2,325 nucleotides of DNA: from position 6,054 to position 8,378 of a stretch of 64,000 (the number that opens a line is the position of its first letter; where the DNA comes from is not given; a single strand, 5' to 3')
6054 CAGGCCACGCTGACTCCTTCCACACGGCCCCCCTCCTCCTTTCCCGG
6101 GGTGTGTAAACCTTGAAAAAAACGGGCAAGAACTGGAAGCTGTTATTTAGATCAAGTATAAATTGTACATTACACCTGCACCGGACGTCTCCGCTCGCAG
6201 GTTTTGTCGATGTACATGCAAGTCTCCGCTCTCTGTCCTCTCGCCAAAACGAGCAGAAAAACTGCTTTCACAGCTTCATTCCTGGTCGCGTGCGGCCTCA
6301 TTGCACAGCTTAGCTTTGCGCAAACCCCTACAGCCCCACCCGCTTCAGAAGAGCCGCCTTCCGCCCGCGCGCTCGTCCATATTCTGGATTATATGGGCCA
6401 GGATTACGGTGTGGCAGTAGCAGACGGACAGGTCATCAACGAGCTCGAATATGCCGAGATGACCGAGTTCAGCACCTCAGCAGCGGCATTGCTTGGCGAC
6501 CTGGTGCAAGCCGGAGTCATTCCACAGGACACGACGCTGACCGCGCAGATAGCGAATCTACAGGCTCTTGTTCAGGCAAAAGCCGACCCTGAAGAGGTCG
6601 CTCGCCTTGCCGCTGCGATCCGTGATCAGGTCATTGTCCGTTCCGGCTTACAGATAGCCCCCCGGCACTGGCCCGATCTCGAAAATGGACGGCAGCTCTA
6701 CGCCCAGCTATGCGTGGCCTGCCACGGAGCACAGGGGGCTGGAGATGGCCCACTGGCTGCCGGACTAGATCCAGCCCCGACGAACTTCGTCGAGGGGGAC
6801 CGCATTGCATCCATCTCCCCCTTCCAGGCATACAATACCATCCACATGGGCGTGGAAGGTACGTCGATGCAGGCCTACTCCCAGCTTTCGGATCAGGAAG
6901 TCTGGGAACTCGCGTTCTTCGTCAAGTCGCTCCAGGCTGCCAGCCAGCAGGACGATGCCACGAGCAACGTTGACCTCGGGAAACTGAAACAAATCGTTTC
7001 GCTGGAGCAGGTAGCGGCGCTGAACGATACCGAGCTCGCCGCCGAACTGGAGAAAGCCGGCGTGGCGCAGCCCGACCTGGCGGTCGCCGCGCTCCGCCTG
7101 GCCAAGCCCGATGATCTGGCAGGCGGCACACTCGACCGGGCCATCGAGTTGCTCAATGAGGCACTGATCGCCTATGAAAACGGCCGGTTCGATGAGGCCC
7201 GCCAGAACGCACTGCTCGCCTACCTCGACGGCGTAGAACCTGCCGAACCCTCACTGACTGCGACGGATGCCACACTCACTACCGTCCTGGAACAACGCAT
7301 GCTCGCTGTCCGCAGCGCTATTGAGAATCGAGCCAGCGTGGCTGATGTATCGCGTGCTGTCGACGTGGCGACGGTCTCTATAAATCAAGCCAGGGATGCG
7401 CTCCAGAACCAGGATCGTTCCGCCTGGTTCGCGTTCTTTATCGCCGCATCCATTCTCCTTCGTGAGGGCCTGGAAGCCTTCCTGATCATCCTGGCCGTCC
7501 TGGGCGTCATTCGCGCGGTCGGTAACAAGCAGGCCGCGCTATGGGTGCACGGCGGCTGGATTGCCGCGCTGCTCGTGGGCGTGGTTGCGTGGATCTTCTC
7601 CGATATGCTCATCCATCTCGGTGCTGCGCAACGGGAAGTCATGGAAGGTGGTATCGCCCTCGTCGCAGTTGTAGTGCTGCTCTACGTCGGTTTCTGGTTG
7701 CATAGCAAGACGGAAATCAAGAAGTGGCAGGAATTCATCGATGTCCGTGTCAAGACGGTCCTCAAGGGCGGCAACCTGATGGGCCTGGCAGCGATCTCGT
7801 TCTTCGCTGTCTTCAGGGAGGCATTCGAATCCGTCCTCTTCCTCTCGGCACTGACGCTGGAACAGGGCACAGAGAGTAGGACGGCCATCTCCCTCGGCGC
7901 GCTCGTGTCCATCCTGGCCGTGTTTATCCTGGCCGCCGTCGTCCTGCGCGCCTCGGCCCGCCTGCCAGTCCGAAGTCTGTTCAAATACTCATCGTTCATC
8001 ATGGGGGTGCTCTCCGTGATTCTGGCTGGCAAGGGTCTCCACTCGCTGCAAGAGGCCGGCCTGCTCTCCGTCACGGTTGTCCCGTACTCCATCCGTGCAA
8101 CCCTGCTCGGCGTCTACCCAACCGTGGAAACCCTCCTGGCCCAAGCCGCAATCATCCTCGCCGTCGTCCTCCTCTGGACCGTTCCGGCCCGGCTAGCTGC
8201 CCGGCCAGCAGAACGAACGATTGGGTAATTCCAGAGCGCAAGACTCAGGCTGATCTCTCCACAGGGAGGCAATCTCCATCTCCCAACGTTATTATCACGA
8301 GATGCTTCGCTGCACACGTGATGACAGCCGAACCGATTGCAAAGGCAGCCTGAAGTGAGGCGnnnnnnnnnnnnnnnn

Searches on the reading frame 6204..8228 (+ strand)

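Call 34: search_protein_families(library=pfam, proteins=[window:6204-8228:+], max_evalue=0.00001)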
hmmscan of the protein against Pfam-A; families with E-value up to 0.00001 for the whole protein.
window:6204-8228:+ (674 aa): 3 families
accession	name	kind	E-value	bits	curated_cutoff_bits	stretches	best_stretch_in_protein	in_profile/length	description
PF03239.20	FTR1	-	3.9e-24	85.9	25.3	2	476-620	71-214/284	Iron permease FTR1 family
PF00034.26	Cytochrom_C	-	3.8e-12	47.8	21.3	1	160-243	2-89/90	Cytochrome c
PF13442.11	Cytochrome_CBB3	-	3e-10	40.7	27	1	158-239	2-67/68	Cytochrome C oxidase, cbb3-type, subunit III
